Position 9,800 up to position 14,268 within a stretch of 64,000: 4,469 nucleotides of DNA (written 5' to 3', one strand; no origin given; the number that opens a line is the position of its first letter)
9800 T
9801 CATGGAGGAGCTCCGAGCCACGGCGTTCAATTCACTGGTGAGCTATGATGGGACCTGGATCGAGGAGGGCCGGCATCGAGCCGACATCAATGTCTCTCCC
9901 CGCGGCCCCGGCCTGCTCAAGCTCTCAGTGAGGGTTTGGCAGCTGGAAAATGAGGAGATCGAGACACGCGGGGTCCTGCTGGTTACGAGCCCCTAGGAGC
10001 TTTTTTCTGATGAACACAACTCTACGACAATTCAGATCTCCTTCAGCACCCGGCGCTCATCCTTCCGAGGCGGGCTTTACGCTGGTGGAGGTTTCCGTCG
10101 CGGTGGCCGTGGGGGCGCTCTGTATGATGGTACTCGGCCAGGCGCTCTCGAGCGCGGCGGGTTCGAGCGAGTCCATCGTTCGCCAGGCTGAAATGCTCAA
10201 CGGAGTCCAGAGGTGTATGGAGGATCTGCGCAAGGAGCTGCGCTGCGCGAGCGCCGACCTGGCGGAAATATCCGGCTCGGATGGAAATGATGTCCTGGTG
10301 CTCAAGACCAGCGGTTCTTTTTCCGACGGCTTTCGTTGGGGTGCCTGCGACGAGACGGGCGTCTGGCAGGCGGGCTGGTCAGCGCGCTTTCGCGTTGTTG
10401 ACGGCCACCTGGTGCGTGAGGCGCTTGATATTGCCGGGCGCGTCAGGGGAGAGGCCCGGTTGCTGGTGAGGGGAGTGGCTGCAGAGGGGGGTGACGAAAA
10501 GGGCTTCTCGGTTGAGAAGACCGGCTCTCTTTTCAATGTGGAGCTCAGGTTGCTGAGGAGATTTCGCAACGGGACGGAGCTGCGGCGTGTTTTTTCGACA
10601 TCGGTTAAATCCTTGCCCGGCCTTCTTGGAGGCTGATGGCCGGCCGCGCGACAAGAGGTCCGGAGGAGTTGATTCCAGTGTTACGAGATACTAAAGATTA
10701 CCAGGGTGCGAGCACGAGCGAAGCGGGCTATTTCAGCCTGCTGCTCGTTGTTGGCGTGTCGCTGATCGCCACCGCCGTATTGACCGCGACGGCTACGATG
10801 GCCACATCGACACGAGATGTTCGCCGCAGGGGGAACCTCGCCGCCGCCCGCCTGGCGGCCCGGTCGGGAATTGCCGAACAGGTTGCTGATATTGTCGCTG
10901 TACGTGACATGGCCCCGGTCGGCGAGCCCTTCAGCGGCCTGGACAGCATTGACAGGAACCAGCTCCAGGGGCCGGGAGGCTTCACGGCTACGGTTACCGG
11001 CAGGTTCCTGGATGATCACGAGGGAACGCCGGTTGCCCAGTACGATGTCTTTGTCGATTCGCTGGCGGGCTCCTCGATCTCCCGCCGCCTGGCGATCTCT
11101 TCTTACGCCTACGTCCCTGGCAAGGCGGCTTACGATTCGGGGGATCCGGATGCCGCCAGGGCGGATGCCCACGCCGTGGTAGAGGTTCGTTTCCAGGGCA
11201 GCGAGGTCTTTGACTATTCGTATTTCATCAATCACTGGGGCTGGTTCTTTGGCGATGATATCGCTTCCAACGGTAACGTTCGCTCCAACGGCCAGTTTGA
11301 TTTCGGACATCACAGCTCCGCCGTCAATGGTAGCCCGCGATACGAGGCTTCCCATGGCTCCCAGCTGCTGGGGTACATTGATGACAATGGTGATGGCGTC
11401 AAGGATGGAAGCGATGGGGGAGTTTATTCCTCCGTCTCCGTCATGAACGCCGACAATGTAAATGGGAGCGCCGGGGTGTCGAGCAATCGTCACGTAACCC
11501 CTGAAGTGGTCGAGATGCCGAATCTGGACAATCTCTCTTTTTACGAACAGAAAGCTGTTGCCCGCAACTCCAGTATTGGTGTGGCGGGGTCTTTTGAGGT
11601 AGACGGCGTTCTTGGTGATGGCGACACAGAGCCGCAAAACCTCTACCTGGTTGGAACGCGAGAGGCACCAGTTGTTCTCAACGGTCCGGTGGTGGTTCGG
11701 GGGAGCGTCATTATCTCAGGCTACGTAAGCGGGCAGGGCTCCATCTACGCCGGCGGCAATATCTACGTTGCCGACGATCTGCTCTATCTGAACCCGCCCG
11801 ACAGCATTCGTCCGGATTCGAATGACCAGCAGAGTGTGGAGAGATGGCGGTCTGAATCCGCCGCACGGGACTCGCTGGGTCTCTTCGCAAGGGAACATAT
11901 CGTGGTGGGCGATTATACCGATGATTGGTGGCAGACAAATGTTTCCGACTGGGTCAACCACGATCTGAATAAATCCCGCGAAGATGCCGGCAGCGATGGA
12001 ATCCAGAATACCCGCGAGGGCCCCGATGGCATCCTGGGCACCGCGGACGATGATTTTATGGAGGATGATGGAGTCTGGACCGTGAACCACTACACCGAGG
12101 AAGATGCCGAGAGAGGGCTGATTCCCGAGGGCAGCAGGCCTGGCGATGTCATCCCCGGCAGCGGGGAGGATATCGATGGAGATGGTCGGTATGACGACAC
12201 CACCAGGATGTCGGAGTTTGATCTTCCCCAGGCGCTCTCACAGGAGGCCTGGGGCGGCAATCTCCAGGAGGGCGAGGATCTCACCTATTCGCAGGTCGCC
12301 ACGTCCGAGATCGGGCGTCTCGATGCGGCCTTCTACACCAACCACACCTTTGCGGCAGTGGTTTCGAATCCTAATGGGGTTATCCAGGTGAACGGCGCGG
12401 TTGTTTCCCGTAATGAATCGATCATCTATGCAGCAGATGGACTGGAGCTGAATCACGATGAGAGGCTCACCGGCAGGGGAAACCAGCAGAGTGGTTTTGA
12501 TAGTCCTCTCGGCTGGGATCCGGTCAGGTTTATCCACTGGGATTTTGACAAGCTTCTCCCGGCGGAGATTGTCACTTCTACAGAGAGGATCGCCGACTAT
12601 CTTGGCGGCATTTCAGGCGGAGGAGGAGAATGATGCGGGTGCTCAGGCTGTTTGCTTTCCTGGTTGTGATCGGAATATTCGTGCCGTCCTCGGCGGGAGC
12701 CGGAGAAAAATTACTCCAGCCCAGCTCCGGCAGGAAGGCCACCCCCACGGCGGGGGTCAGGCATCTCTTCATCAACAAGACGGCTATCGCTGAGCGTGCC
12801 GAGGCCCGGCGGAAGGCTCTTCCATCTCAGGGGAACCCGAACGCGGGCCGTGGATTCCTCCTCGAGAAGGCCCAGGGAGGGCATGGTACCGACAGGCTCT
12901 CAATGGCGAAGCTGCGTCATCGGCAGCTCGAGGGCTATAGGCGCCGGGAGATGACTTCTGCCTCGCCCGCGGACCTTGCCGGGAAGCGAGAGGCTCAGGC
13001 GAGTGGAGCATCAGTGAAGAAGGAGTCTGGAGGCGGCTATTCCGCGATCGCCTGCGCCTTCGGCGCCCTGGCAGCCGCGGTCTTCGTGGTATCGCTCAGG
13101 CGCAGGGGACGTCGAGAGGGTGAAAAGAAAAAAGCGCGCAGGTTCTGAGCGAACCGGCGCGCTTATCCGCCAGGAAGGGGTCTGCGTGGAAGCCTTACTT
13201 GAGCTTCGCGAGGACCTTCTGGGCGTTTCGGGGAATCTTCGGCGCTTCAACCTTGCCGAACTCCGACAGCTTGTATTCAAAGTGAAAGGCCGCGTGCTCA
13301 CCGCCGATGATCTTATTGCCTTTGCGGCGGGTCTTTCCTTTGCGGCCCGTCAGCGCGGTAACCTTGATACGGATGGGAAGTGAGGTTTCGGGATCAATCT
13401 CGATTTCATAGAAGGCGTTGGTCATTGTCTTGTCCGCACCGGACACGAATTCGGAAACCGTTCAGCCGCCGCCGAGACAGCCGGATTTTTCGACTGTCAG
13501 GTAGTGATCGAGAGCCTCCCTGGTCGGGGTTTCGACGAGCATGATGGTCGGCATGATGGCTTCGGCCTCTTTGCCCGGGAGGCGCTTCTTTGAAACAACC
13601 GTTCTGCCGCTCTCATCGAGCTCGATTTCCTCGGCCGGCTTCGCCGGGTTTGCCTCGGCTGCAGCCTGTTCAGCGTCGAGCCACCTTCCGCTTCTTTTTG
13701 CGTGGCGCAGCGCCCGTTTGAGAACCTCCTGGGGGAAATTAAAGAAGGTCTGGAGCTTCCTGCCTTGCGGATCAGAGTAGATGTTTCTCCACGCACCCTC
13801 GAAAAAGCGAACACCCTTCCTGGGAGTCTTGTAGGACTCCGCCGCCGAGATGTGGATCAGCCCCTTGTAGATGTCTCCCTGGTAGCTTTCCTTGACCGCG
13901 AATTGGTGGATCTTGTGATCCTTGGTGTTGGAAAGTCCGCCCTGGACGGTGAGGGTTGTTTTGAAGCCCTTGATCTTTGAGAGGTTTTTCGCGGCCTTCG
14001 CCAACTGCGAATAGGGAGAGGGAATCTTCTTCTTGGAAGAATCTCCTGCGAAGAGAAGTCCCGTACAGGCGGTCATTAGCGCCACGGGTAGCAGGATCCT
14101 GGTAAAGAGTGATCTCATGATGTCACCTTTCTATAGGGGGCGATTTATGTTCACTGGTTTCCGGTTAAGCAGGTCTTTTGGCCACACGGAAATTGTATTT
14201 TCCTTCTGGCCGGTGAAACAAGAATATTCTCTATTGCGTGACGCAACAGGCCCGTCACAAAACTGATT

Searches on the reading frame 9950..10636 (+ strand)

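Call 7: search_protein_families(library=pfam, proteins=[window:9950-10636:+], max_evalue=0.001)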
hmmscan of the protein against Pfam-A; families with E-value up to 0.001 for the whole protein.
window:9950-10636:+ (228 aa): 1 family
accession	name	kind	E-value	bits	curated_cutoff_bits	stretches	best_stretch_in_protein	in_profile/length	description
PF07963.17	N_methyl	-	1.9e-05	24.5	21.2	1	40-62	4-26/27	Prokaryotic N-terminal methylation motif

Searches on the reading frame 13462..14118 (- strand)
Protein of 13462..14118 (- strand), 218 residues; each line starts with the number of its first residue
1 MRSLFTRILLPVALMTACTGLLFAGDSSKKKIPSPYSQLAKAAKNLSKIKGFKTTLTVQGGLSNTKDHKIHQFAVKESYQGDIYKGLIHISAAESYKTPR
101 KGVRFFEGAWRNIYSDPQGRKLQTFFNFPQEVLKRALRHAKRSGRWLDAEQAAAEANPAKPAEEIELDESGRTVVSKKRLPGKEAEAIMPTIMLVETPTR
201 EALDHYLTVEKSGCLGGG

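Call 7: search_protein_families(library=pfam, proteins=[window:13462-14118:-], max_evalue=0.001)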
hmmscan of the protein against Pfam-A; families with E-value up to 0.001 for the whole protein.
window:13462-14118:- (218 aa): 0 families

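Call 28: search_protein_families(library=pfam, proteins=[window:13462-14118:-], max_evalue=1)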
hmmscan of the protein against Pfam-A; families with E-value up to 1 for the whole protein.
window:13462-14118:- (218 aa): 1 family
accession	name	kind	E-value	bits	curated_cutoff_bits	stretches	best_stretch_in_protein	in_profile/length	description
PF20130.4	DUF6520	-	0.15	12.9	25.4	1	1-40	1-41/83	Family of unknown function (DUF6520)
